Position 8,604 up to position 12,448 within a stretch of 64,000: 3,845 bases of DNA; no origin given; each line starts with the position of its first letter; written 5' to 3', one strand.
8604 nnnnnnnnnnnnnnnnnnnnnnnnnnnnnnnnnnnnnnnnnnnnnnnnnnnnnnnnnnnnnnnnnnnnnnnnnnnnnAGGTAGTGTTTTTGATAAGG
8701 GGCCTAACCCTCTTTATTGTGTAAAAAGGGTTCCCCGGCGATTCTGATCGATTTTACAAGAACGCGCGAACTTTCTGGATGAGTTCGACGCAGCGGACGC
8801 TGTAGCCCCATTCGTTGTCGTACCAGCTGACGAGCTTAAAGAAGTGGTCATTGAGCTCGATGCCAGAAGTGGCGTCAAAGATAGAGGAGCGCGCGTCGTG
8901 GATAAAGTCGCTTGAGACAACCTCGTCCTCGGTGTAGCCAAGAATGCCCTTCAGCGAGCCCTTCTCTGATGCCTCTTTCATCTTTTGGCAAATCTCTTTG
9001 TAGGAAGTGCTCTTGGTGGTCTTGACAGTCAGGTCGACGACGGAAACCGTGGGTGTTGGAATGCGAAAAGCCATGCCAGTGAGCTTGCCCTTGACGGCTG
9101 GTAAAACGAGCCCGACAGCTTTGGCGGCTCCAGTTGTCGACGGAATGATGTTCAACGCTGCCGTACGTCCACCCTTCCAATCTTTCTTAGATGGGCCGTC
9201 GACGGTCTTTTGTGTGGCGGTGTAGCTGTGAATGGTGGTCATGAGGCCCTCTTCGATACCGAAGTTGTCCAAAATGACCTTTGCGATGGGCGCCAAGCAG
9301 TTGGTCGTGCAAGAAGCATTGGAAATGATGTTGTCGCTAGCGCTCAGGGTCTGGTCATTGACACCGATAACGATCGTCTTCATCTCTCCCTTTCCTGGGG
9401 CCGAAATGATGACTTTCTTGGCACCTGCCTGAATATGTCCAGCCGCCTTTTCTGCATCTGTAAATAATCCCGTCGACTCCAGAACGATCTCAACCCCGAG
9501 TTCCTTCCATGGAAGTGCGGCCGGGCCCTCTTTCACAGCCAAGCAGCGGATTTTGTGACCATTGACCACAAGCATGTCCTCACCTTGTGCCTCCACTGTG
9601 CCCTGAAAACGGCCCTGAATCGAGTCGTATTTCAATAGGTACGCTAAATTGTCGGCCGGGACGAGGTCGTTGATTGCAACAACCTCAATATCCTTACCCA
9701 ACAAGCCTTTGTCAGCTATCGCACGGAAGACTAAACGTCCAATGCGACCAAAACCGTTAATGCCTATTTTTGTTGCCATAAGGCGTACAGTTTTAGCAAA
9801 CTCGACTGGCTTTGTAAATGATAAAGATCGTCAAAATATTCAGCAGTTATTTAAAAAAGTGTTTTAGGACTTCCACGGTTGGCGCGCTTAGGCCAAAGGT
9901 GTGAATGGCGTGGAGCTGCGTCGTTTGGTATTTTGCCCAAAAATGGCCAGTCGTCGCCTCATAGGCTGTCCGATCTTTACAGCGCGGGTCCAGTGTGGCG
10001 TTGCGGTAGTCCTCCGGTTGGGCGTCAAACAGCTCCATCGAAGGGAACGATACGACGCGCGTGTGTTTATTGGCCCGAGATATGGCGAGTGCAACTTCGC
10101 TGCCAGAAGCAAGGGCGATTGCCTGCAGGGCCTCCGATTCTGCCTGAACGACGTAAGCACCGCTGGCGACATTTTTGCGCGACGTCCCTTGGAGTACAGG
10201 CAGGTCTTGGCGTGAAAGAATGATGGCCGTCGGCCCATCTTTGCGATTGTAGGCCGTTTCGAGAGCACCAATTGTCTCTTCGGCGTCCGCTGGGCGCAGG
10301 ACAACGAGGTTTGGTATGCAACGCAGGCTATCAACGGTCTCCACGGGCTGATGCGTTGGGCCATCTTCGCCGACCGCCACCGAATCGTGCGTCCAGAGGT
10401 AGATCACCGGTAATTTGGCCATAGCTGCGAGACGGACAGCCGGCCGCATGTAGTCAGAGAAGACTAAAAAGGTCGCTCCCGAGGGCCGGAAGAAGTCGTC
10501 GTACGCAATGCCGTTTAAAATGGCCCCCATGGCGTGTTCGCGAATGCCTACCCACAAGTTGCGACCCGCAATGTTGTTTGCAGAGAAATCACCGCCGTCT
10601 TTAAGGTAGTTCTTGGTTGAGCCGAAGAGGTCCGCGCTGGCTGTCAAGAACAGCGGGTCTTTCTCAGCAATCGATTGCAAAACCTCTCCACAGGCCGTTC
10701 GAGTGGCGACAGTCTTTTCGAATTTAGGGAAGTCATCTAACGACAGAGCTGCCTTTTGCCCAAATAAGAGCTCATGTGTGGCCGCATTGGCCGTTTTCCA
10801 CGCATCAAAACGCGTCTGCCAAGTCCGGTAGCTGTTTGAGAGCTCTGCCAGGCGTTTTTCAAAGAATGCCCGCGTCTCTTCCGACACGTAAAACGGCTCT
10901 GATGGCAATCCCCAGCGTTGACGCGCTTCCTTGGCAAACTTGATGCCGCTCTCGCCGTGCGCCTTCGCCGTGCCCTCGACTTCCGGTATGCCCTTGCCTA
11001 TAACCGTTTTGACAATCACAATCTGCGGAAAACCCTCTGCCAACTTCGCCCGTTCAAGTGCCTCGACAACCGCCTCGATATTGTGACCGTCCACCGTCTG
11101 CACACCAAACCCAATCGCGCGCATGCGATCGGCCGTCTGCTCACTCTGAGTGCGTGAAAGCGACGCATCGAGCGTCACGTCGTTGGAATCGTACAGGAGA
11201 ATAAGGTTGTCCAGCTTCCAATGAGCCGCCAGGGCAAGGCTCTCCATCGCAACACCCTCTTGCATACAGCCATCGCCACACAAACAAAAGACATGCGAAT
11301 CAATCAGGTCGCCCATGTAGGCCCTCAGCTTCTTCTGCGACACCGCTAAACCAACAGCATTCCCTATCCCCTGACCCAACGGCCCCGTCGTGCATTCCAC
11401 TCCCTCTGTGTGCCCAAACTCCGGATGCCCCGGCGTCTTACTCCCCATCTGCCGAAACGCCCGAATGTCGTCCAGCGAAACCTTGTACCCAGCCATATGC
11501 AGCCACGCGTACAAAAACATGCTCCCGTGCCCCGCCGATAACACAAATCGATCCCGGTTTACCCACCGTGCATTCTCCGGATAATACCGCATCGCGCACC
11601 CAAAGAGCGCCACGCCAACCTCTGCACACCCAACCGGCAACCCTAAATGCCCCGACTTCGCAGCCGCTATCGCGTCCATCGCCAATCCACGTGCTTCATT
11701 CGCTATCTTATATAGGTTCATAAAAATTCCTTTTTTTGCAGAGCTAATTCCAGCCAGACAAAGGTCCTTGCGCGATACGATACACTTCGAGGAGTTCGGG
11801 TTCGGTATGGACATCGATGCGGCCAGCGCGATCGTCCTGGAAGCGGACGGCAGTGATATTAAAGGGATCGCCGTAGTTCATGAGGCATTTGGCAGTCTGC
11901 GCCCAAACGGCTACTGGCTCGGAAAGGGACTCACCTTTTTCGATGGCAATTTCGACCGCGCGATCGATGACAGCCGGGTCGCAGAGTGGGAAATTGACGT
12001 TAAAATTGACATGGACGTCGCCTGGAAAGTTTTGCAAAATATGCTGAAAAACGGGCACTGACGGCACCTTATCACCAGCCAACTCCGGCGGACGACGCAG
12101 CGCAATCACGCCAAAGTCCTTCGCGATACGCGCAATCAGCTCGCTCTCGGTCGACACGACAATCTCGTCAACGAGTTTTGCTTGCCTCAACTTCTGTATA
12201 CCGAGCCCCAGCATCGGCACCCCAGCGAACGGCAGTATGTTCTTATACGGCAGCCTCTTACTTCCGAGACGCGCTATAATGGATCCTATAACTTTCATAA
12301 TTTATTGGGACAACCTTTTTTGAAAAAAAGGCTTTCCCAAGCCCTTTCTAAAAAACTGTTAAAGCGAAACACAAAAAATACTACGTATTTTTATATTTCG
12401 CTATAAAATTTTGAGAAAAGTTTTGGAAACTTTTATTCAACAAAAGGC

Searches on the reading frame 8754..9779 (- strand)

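Call 8: search_protein_families(library=ncbifam, proteins=[window:8754-9779:-], max_evalue=0.00001)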
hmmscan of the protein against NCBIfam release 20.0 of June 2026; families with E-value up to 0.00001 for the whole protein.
window:8754-9779:- (341 aa): 10 families
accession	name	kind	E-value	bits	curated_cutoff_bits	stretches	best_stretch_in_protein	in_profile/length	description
NF011954.0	PRK15425.1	equivalog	3.2e-135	450.5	662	1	1-337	1-329/331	glyceraldehyde-3-phosphate dehydrogenase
TIGR01534.1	GAPDH-I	equivalog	4.3e-135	450.1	367.2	1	4-331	1-329/330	type I glyceraldehyde-3-phosphate dehydrogenase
NF005830.0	PRK07729.1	equivalog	2e-124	414.9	546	1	1-338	1-331/343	glyceraldehyde-3-phosphate dehydrogenase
NF005641.0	PRK07403.1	equivalog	3.2e-110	368.5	616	1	4-335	3-330/337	type I glyceraldehyde-3-phosphate dehydrogenase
NF033735.1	G3PDH_Arsen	exception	7.4e-100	334.5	450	1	5-333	1-322/323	ArsJ-associated glyceraldehyde-3-phosphate dehydrogenase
NF010058.0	PRK13535.1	equivalog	1e-91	307.6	539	1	1-332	1-328/339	erythrose-4-phosphate dehydrogenase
TIGR01532.1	E4PD_g-proteo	equivalog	2e-91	306.6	530.55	1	5-330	2-323/325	erythrose-4-phosphate dehydrogenase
NF006512.0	PRK08955.1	equivalog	1.3e-89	300.8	563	1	1-338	1-331/334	glyceraldehyde-3-phosphate dehydrogenase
NF006139.0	PRK08289.1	equivalog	2.8e-87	293.3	431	1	5-337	131-469/480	glyceraldehyde-3-phosphate dehydrogenase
NF003251.0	PRK04207.1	equivalog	4.7e-06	25.9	185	0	3-44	3-40/343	type II glyceraldehyde-3-phosphate dehydrogenase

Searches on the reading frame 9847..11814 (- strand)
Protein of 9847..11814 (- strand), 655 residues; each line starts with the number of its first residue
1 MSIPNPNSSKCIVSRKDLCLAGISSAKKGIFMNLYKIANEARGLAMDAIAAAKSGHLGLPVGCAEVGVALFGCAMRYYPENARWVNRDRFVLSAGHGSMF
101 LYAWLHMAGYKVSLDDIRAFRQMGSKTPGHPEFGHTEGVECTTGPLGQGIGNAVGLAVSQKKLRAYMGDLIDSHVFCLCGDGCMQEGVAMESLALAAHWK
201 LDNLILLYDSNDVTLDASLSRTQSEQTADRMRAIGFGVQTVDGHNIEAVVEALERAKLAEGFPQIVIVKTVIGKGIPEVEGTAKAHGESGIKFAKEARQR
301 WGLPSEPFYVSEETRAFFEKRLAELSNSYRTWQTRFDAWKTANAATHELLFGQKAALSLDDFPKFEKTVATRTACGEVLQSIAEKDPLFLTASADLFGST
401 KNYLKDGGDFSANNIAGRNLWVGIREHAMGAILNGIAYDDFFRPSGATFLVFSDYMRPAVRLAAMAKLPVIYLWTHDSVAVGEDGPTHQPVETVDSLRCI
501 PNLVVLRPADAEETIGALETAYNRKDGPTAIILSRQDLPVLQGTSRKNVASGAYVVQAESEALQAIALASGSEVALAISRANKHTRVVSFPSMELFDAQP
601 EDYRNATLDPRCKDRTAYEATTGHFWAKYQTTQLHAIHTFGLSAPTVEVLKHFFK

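Call 8: search_protein_families(library=ncbifam, proteins=[window:9847-11814:-], max_evalue=0.00001)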
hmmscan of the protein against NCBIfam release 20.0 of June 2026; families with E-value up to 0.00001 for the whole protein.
window:9847-11814:- (655 aa): 11 families
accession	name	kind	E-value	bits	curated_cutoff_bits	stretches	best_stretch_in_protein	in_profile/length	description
TIGR00232.1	tktlase_bact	equivalog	1.2e-192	641.8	682.25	1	37-653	3-638/654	transketolase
NF004558.0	PRK05899.2-4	equivalog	8e-164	546.6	788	1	38-653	7-635/651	transketolase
NF004559.0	PRK05899.2-5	equivalog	5.3e-79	266.1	488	1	32-582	16-522/627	transketolase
NF004556.0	PRK05899.2-2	equivalog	4.9e-54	183.7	575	1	32-554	15-506/639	transketolase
TIGR00204.1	dxs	equivalog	1.2e-26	93.4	465.95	2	415-581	350-513/616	1-deoxy-D-xylulose-5-phosphate synthase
NF003933.0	PRK05444.2-2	equivalog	3e-17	62.4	395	1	33-581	24-503/606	1-deoxy-D-xylulose-5-phosphate synthase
NF008968.0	PRK12315.1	subfamily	1.5e-15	56.5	510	1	31-284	18-258/582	1-deoxy-D-xylulose-5-phosphate synthase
TIGR03182.1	PDH_E1_alph_y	equivalog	6e-11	41.8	393.85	1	146-257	112-217/315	pyruvate dehydrogenase (acetyl-transferring) E1 component subunit alpha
TIGR00759.1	aceE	equivalog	1.1e-08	33.5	859.9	1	53-217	96-263/885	pyruvate dehydrogenase (acetyl-transferring), homodimeric type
TIGR03181.1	PDH_E1_alph_x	equivalog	1.5e-08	33.9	411.35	1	145-256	123-228/341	pyruvate dehydrogenase (acetyl-transferring) E1 component subunit alpha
TIGR03186.1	AKGDH_not_PDH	exception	3.2e-07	29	1408.3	0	43-218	86-264/889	alpha-ketoglutarate dehydrogenase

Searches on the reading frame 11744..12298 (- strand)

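Call 9: search_protein_families(library=ncbifam, proteins=[window:11744-12298:-], max_evalue=0.00001)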
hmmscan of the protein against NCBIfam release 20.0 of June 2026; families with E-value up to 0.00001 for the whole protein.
window:11744-12298:- (184 aa): 6 families
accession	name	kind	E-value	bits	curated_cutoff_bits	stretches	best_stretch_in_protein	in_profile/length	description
TIGR03584.1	PseF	equivalog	3.8e-20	72.5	205.7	1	7-91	4-89/222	pseudaminic acid cytidylyltransferase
NF003952.0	PRK05450.1-5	subfamily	2.9e-13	49.5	193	1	1-131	1-126/250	3-deoxy-manno-octulosonate cytidylyltransferase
NF009905.0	PRK13368.1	subfamily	1.7e-11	43.9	255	1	1-120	1-116/243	3-deoxy-manno-octulosonate cytidylyltransferase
NF003950.0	PRK05450.1-3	subfamily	1.4e-08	34.4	234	1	1-121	1-120/248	3-deoxy-manno-octulosonate cytidylyltransferase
NF003948.0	PRK05450.1-1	equivalog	1.1e-07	31.4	281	1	3-118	6-120/248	3-deoxy-manno-octulosonate cytidylyltransferase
TIGR00466.1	kdsB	equivalog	2.1e-06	27.3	155.2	1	7-66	7-65/241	3-deoxy-manno-octulosonate cytidylyltransferase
